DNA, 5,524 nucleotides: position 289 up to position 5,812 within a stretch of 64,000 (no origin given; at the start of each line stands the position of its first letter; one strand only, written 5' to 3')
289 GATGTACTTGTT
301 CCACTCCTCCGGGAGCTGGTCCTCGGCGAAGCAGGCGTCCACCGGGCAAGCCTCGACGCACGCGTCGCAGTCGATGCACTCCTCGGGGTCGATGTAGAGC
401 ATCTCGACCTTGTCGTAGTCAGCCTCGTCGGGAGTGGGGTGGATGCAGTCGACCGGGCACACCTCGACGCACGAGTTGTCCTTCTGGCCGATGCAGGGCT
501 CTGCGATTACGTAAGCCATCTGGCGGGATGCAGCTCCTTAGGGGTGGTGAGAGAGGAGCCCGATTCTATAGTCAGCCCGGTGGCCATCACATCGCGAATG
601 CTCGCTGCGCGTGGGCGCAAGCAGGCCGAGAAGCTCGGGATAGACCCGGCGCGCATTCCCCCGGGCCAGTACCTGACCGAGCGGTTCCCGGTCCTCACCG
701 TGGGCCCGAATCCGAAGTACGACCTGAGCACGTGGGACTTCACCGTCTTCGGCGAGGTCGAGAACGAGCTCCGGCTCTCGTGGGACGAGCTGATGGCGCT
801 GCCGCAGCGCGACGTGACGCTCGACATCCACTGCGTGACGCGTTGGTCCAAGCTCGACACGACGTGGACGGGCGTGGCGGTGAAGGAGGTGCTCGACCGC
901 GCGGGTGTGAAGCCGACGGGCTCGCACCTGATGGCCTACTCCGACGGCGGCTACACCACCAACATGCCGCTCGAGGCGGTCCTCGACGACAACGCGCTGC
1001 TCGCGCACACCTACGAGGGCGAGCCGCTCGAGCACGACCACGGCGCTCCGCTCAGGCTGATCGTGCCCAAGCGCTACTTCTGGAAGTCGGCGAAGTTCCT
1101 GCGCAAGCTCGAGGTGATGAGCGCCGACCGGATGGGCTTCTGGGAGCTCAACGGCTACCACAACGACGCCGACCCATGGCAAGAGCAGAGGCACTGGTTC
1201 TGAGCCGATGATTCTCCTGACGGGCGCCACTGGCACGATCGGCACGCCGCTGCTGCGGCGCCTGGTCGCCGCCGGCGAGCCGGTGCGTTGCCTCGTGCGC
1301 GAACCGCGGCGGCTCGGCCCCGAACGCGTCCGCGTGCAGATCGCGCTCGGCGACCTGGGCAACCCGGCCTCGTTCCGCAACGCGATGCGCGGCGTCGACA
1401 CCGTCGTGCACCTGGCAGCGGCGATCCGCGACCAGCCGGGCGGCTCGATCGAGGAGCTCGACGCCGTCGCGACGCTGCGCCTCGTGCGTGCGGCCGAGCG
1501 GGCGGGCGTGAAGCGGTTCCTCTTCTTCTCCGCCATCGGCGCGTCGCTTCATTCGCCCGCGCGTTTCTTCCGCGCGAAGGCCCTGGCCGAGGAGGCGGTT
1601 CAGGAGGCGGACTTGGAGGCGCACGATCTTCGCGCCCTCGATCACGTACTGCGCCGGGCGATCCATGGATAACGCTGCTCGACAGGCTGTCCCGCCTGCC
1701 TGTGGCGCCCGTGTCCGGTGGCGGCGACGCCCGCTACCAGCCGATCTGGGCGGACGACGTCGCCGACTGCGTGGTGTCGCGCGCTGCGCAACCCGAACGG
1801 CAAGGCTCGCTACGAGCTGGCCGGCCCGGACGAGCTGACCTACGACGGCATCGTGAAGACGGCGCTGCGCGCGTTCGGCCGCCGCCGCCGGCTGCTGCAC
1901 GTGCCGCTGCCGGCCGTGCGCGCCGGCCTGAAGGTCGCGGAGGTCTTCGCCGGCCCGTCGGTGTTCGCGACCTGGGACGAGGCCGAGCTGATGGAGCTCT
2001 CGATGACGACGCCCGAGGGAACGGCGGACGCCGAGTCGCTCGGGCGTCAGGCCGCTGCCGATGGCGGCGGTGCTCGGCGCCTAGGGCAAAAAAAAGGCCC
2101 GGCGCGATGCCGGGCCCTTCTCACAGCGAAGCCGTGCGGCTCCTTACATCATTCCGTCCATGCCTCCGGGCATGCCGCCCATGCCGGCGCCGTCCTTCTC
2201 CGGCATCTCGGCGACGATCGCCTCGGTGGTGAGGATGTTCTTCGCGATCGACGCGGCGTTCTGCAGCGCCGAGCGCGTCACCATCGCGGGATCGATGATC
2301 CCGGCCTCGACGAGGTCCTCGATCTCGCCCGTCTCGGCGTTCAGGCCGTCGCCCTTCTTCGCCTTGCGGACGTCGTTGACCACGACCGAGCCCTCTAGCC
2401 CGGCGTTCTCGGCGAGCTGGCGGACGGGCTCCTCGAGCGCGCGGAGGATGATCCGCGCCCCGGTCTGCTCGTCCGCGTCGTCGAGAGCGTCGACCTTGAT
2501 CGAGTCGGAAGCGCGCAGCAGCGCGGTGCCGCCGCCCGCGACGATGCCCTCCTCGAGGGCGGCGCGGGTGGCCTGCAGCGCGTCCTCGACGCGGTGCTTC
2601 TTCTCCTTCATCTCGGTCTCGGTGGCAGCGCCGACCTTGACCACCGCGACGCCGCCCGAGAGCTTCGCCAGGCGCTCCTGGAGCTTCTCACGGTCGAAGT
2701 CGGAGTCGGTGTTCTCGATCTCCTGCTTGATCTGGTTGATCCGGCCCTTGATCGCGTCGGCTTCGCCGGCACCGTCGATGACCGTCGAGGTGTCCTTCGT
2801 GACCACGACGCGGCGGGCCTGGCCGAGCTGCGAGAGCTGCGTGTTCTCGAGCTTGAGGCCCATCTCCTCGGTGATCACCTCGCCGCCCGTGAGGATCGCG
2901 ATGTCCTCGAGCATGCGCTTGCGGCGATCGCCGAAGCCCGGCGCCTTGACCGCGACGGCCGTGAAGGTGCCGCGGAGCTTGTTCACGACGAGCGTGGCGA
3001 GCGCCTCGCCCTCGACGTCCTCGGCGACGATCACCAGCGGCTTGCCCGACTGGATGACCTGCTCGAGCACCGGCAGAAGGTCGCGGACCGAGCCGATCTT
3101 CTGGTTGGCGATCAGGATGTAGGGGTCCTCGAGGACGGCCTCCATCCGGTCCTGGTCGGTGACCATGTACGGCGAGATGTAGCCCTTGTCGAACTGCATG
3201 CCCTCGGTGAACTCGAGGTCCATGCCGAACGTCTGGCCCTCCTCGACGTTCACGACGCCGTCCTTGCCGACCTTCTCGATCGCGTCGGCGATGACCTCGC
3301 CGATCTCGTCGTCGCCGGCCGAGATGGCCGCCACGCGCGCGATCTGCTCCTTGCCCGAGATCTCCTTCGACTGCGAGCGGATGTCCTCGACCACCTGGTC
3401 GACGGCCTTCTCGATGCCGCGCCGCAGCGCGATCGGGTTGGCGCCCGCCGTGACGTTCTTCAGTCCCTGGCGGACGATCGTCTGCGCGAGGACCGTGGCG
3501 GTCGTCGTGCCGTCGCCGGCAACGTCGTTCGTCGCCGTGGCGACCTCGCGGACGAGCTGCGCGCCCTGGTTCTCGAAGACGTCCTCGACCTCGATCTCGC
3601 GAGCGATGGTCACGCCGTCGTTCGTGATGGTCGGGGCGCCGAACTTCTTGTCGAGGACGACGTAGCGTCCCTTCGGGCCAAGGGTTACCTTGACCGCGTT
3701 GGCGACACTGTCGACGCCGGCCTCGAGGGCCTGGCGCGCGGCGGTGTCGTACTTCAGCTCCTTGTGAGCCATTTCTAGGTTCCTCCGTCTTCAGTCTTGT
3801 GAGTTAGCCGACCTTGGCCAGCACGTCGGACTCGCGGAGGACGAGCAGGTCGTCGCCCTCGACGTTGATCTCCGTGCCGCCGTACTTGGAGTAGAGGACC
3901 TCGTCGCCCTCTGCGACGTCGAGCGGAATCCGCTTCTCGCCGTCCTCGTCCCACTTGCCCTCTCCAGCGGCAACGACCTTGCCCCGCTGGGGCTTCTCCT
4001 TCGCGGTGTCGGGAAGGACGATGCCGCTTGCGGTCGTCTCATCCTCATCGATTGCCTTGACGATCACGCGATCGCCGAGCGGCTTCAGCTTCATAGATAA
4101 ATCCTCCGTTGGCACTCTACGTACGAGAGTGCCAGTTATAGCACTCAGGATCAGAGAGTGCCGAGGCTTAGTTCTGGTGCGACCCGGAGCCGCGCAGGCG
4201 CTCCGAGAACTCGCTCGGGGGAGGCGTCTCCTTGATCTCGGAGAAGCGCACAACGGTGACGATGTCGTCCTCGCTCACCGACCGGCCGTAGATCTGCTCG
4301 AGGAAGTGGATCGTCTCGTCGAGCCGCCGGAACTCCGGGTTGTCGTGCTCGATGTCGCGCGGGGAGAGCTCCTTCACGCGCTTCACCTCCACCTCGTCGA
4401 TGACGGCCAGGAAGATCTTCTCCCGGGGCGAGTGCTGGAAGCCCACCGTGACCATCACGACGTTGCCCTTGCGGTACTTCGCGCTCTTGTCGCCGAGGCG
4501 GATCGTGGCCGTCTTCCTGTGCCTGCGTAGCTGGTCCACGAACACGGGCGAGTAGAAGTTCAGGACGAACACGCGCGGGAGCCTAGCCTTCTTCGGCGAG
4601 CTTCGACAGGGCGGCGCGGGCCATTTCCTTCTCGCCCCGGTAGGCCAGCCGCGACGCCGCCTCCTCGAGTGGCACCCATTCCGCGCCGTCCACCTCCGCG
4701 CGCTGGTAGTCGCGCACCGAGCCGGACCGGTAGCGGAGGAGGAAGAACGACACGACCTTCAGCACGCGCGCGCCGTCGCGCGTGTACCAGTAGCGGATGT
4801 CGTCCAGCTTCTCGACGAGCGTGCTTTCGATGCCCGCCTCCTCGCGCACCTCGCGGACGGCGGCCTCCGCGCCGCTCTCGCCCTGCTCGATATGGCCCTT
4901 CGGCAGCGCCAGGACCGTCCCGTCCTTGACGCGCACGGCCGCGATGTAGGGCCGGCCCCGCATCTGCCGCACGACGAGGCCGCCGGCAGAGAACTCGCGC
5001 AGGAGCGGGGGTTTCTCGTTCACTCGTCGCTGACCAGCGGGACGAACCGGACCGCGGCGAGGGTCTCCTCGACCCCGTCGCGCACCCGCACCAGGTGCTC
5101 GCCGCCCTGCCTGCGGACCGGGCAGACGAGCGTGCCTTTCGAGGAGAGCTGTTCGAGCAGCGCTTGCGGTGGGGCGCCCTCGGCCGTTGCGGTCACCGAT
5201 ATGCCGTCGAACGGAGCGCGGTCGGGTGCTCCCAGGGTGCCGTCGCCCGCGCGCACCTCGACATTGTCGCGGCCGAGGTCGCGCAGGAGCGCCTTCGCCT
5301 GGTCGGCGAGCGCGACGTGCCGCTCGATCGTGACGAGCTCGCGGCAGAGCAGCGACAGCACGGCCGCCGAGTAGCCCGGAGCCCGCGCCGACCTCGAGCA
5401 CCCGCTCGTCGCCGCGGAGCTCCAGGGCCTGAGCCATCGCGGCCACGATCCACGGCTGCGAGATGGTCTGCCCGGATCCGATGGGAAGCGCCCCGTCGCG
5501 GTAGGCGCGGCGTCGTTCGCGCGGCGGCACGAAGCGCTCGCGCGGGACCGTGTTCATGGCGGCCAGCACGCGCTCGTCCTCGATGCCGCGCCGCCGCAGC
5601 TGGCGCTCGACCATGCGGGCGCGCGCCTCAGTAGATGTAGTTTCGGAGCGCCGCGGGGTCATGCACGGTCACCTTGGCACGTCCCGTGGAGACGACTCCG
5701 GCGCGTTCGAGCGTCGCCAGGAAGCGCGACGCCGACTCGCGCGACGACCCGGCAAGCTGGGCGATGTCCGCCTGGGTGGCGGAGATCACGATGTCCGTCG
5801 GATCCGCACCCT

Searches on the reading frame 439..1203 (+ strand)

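Call 51: search_protein_families(library=pfam, proteins=[window:439-1203:+], max_evalue=0.0001)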
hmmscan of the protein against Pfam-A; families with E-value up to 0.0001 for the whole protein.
window:439-1203:+ (254 aa): 1 family
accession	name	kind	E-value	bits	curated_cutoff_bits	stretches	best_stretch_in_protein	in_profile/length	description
PF00174.25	Oxidored_molyb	-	2.9e-43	147.8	24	1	89-235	2-169/169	Oxidoreductase molybdopterin binding domain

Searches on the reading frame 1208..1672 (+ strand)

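Call 51: search_protein_families(library=pfam, proteins=[window:1208-1672:+], max_evalue=0.0001)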
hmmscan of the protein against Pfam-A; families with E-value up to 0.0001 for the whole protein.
window:1208-1672:+ (154 aa): 7 families
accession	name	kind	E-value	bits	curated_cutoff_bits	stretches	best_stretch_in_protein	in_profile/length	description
PF13460.12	NAD_binding_10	-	8.1e-22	78.4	27.2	1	6-137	1-132/184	NAD(P)H-binding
PF01370.27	Epimerase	-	7e-15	55.5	20.9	1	2-109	1-115/240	NAD dependent epimerase/dehydratase family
PF05368.20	NmrA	-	3.2e-14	53.7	27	1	2-136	5-139/298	NmrA-like family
PF01073.25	3Beta_HSD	-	2.2e-08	33.9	22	1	4-112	2-119/280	3-beta hydroxysteroid dehydrogenase/isomerase family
PF07993.18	NAD_binding_4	-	3.7e-08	33.3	20.1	1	4-115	1-141/258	Male sterility protein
PF02719.21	Polysacc_synt_2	-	2.3e-06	27.5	20.2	1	2-137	1-155/293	Polysaccharide biosynthesis protein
PF16363.11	GDP_Man_Dehyd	-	3.9e-06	27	27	1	3-108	1-128/332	GDP-mannose 4,6 dehydratase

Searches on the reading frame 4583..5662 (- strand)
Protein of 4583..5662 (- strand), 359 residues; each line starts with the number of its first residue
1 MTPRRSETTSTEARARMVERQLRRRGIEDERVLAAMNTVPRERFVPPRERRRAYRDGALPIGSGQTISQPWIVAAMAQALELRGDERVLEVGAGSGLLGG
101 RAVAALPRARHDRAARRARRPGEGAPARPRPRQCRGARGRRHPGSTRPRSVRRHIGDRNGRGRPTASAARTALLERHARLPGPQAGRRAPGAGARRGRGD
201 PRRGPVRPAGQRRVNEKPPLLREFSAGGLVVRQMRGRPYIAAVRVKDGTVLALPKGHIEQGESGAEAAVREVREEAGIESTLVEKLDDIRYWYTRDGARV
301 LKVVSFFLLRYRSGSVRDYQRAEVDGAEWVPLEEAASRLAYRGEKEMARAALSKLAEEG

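Call 51: search_protein_families(library=pfam, proteins=[window:4583-5662:-], max_evalue=0.0001)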
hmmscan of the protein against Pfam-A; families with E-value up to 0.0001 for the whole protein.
window:4583-5662:- (359 aa): 2 families
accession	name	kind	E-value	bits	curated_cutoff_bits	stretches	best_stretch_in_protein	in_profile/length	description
PF01135.25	PCMT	-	3.4e-20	73.2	20.3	1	20-98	8-87/210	Protein-L-isoaspartate(D-aspartate) O-methyltransferase (PCMT)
PF00293.34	NUDIX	-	2.1e-19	70.3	21.1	1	229-344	8-127/134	NUDIX domain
